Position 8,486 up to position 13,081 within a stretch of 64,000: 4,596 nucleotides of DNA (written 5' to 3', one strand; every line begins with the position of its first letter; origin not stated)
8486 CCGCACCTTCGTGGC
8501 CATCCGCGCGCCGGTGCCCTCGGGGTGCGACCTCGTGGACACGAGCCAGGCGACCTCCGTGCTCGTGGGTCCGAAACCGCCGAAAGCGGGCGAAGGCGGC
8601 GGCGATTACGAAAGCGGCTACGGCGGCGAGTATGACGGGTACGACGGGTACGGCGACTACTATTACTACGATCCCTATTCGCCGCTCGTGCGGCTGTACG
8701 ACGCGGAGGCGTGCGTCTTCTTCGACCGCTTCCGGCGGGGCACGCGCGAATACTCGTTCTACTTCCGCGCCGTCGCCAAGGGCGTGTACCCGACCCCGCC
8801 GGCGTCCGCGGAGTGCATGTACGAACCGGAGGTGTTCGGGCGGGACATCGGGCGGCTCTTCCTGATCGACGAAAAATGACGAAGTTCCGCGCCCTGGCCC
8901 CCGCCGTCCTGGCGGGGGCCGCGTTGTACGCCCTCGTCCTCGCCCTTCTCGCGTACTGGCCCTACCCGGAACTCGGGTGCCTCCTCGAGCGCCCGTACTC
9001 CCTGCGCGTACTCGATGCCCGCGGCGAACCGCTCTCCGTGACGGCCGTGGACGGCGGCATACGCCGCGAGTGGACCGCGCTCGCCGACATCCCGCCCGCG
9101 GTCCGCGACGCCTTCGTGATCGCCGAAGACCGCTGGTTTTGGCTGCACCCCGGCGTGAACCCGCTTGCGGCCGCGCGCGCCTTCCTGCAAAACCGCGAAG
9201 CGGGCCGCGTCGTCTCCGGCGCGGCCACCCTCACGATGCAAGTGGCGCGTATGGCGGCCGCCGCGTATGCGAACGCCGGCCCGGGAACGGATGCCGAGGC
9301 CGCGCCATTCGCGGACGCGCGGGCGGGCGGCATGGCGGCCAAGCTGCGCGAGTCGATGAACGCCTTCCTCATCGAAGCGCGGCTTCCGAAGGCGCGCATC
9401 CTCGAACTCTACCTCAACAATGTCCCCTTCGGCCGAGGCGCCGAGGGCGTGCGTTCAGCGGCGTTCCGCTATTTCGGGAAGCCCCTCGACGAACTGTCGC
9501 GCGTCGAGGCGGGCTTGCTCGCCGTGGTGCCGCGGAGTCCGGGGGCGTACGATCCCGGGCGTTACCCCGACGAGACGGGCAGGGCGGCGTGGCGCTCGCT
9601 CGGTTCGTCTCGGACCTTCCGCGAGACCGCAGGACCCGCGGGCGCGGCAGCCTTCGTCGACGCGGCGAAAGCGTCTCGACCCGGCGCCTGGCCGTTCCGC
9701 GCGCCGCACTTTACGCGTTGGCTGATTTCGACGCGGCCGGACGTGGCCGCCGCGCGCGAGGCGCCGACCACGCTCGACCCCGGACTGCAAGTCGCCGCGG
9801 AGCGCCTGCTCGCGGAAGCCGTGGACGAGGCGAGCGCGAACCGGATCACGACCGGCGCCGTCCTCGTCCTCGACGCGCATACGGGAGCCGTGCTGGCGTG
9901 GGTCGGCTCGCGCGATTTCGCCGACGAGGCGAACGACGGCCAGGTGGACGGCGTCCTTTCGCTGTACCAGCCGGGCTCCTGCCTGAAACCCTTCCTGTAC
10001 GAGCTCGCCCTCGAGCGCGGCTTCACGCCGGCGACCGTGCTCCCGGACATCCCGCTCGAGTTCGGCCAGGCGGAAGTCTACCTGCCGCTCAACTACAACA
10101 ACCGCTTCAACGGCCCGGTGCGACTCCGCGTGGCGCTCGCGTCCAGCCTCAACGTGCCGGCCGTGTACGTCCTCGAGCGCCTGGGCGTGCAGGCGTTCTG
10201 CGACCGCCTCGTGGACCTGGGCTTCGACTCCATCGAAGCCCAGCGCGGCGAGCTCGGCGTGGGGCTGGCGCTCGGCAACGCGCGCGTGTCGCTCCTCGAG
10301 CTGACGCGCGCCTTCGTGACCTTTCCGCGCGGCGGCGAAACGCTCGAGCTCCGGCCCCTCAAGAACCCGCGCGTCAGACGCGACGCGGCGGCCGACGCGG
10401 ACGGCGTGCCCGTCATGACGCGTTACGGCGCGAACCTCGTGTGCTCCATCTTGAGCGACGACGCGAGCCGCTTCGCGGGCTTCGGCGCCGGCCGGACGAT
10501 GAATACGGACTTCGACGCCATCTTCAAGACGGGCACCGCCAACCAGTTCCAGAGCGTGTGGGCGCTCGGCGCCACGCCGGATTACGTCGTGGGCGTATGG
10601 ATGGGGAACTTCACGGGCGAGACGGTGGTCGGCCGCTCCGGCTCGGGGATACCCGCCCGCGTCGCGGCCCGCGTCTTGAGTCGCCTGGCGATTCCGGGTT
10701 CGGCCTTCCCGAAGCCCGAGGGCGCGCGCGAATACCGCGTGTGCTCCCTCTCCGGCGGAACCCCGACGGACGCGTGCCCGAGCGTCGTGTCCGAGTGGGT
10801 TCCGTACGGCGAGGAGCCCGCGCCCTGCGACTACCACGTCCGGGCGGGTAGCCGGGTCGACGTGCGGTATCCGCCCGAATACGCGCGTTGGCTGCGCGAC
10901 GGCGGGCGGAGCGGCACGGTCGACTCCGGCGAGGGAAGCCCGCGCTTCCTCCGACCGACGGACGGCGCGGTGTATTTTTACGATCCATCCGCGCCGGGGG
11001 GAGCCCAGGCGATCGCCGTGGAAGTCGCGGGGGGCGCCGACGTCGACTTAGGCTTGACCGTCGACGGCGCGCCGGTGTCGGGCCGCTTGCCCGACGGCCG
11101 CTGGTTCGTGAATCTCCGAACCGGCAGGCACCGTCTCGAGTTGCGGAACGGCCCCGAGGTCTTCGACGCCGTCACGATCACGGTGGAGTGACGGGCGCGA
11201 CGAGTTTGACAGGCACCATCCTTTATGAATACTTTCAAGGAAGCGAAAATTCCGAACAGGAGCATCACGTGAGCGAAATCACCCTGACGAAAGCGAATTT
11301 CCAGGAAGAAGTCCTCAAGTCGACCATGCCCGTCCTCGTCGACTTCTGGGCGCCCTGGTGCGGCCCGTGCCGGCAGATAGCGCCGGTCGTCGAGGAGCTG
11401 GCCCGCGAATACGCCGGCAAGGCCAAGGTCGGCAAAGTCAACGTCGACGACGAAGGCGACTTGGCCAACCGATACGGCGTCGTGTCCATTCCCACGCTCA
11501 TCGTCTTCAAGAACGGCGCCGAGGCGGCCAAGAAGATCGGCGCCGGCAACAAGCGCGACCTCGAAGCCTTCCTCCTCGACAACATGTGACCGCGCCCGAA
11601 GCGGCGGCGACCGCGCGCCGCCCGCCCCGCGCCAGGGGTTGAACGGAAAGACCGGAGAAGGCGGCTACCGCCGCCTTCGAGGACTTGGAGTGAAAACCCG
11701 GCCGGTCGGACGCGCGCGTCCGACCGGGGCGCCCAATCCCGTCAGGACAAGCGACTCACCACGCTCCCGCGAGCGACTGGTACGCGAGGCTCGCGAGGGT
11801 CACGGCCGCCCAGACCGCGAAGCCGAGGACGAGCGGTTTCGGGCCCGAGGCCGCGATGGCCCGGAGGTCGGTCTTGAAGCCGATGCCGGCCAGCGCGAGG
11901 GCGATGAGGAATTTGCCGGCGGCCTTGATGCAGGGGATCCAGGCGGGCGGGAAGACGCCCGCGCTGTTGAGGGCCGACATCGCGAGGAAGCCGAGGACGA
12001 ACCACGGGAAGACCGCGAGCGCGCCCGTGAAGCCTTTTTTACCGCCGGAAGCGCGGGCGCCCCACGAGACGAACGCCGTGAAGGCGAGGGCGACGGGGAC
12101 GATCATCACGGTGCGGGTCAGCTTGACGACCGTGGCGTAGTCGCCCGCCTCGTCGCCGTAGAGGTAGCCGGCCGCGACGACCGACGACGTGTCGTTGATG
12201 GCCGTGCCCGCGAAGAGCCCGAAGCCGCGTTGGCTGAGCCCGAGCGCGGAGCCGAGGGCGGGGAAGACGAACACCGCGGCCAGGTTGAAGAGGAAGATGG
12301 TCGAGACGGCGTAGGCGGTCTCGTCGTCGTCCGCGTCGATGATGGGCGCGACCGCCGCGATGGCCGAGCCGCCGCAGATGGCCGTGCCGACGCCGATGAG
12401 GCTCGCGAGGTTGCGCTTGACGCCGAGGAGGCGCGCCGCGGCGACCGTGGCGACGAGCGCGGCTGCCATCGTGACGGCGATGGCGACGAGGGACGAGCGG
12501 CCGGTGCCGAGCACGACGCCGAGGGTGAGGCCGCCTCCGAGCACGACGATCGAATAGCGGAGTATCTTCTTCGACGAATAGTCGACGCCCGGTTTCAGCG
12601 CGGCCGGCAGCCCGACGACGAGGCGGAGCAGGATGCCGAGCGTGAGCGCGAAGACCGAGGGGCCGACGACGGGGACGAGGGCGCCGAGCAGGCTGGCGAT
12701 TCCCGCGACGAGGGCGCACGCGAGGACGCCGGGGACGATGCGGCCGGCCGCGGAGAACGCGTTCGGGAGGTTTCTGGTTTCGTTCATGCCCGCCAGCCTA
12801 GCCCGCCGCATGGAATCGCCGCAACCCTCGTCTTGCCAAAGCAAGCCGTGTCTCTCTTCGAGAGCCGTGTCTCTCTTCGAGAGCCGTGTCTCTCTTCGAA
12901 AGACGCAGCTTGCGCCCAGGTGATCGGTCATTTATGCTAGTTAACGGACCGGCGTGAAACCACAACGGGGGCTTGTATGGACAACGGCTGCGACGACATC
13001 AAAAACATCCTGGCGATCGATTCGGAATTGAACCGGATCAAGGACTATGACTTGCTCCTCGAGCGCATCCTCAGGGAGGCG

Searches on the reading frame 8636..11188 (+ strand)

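Call 68: search_protein_families(library=pfam, proteins=[window:8636-11188:+], max_evalue=0.001)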
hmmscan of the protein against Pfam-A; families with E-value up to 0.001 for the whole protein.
window:8636-11188:+ (851 aa): 3 families
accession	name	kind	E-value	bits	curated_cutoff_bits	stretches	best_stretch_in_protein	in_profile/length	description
PF00912.28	Transgly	-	3.7e-43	147.5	27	1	141-315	11-167/178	Transglycosylase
PF00905.27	Transpeptidase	-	6.5e-18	65.4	22.1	1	407-648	1-266/299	Penicillin binding protein transpeptidase domain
PF06832.18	BiPBP_C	-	6.3e-10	39.3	26.8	1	763-836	6-78/90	Penicillin-Binding Protein C-terminus Family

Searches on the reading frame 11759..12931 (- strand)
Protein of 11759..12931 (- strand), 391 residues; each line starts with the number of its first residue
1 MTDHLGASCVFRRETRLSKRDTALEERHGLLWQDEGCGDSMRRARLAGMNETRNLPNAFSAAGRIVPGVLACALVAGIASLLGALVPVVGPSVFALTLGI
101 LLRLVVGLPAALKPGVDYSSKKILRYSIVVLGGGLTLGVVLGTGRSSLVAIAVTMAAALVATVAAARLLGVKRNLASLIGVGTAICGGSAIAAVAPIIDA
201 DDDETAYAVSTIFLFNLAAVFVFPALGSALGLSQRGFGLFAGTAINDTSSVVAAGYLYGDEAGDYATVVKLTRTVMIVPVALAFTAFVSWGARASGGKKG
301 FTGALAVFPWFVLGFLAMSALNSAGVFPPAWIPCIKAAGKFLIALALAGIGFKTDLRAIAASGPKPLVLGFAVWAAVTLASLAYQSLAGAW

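Call 68: search_protein_families(library=pfam, proteins=[window:11759-12931:-], max_evalue=0.001)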
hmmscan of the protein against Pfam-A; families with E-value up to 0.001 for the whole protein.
window:11759-12931:- (391 aa): 1 family
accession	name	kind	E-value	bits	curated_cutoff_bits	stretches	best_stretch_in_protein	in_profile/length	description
PF03601.19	Cons_hypoth698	-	8.1e-75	252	24.5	1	67-369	1-303/304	Conserved hypothetical protein 698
